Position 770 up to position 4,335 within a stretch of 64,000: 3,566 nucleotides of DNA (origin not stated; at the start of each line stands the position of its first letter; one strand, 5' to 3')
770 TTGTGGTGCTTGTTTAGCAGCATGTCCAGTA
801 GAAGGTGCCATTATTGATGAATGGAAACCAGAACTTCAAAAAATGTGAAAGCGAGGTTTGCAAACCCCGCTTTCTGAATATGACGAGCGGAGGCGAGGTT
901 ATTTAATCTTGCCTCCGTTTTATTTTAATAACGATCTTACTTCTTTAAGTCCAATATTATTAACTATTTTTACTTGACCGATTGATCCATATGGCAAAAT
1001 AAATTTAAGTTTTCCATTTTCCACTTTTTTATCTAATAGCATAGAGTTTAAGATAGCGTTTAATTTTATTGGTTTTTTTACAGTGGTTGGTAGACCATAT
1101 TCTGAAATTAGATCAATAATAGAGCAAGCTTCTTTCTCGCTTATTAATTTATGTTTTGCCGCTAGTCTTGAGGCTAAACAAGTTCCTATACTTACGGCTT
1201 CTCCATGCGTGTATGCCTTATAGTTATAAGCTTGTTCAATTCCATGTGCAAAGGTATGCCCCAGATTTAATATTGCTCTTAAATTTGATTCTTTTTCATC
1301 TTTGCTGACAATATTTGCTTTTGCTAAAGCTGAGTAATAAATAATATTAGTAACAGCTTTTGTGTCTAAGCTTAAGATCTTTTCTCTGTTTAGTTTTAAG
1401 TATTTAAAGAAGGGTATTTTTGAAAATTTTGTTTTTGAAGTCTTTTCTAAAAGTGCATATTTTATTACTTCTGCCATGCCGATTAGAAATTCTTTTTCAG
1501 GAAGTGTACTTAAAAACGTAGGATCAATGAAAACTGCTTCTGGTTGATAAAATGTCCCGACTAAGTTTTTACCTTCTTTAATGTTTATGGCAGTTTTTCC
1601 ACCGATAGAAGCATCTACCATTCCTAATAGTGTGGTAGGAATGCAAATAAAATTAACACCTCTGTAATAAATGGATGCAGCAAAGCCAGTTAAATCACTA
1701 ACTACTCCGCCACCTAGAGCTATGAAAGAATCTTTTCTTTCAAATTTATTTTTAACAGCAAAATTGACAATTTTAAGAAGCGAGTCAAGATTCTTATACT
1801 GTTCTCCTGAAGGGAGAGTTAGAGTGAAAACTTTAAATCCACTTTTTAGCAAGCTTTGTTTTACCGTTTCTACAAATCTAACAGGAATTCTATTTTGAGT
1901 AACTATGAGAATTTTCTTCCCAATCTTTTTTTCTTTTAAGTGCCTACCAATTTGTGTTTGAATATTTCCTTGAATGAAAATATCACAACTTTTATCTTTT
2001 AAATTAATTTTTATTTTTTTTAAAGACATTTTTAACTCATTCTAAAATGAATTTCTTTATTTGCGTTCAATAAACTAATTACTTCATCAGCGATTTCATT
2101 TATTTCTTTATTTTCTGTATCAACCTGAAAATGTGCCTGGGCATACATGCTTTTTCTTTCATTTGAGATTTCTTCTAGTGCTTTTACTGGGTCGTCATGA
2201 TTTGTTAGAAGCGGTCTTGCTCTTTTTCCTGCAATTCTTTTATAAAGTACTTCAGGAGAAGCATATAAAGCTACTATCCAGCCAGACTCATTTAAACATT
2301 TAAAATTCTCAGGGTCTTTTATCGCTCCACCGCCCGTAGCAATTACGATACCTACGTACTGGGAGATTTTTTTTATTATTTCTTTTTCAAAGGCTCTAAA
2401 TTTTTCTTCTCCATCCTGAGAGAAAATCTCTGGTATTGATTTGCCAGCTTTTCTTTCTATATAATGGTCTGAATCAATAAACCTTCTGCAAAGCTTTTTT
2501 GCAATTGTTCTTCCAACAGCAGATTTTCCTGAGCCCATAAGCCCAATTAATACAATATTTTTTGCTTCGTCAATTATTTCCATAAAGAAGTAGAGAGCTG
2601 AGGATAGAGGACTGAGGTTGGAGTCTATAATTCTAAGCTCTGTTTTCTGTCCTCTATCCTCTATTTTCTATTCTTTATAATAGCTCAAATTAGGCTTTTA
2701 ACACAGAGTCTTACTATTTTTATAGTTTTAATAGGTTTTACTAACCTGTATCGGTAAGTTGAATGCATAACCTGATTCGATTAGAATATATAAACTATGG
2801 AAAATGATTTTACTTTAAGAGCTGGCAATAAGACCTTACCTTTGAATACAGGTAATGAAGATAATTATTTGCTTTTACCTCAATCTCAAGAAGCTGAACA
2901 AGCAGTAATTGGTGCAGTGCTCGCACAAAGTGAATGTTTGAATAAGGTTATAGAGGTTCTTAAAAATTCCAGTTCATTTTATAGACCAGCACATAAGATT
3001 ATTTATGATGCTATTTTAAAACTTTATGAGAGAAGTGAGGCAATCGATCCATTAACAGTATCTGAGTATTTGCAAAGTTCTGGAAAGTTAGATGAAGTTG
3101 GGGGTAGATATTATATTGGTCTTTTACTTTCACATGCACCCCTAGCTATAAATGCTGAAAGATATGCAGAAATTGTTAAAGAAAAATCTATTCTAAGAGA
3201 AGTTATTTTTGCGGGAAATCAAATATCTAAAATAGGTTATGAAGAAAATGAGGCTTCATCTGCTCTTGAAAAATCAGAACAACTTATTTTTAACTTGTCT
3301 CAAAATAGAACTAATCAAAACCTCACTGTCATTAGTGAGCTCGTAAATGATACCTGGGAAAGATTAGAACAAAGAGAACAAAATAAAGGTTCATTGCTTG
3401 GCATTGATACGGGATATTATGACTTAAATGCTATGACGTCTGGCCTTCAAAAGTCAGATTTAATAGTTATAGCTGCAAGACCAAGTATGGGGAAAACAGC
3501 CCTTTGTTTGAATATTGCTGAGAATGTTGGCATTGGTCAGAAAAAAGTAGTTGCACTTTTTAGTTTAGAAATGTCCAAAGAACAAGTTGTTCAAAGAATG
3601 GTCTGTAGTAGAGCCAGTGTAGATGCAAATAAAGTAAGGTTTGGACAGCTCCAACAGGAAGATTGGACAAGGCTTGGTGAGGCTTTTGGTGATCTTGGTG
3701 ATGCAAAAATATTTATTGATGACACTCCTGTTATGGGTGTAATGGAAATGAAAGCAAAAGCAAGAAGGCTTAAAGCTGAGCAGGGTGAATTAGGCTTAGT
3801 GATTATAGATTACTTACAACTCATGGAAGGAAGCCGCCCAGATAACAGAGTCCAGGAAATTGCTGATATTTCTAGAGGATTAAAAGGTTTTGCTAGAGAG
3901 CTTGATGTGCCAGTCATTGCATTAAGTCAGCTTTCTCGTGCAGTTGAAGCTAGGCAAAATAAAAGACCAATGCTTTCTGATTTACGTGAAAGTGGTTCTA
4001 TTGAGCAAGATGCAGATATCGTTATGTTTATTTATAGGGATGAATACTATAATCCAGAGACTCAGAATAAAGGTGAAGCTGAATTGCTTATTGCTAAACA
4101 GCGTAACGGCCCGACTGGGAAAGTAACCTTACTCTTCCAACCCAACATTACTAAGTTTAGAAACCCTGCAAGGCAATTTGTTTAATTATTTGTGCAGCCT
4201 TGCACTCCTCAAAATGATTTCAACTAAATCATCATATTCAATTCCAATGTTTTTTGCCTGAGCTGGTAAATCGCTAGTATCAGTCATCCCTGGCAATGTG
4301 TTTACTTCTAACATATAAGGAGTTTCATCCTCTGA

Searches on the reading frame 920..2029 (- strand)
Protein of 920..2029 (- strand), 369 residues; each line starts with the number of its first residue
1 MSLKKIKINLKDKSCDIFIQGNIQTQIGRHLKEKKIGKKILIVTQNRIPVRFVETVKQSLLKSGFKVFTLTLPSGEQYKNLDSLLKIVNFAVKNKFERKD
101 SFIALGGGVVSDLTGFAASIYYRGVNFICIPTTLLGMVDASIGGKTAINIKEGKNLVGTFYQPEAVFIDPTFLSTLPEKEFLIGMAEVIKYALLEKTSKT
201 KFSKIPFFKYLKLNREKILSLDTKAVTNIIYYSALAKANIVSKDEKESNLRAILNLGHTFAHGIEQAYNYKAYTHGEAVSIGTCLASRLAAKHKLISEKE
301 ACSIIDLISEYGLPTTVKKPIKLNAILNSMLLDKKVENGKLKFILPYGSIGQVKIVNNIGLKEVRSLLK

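Call 42: search_protein_families(library=pfam, proteins=[window:920-2029:-], max_evalue=0.00001)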
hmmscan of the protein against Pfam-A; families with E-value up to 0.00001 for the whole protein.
window:920-2029:- (369 aa): 4 families
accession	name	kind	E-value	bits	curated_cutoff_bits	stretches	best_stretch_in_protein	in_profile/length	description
PF01761.26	DHQ_synthase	-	2.2e-47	159.9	24.2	1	70-181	2-113/115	3-dehydroquinate synthase N-terminal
PF24621.2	DHQS_C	-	2.2e-41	141.6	27.6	1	184-336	1-144/144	3-dehydroquinate synthase C-terminal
PF13685.12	Fe-ADH_2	-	4.4e-09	37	28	1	22-176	5-148/149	Iron-containing alcohol dehydrogenase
PF00465.25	Fe-ADH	-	8.7e-07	29.1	31.3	1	25-134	12-131/168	Iron-containing alcohol dehydrogenase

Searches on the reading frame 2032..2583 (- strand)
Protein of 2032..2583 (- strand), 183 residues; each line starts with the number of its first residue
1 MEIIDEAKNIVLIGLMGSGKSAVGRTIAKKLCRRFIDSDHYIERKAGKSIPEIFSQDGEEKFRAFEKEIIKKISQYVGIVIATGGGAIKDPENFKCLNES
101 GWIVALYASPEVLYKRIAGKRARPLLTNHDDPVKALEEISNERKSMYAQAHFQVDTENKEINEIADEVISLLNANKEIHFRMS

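Call 42: search_protein_families(library=pfam, proteins=[window:2032-2583:-], max_evalue=0.00001)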
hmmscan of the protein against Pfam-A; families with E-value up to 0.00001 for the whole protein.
window:2032-2583:- (183 aa): 3 families
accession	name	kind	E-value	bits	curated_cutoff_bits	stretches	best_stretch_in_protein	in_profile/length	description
PF01202.28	SKI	-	3.3e-48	164.2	22.1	1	16-172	1-158/159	Shikimate kinase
PF13238.12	AAA_18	-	2.1e-07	31.9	29.4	1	10-121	1-112/128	AAA domain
PF13671.12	AAA_33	-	6.8e-06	26.9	27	0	10-73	2-67/143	AAA domain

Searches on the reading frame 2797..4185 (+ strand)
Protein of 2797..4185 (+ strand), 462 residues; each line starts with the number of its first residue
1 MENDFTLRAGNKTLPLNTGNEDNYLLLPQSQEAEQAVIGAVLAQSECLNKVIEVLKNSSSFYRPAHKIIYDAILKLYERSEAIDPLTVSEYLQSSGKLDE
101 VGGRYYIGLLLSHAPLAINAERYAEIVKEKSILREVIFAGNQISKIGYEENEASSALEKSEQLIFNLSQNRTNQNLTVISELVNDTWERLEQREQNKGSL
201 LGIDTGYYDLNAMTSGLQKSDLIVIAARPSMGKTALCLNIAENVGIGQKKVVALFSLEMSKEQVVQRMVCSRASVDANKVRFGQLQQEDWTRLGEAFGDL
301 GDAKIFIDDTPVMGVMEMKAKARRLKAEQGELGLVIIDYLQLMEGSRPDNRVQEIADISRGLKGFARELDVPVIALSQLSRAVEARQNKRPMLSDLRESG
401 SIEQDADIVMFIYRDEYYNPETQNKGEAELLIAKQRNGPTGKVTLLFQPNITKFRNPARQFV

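Call 42: search_protein_families(library=pfam, proteins=[window:2797-4185:+], max_evalue=0.00001)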
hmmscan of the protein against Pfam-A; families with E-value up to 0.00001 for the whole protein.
window:2797-4185:+ (462 aa): 3 families
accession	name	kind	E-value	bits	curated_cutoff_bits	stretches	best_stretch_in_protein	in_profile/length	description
PF03796.21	DnaB_C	-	3.5e-112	374.3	27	1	202-456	1-255/255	DnaB-like helicase C terminal domain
PF00772.26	DnaB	-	5.9e-32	110.2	23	1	27-129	2-103/103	DnaB-like helicase N terminal domain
PF13481.12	AAA_25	-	6.3e-07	29.6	27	1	218-379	31-190/195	AAA domain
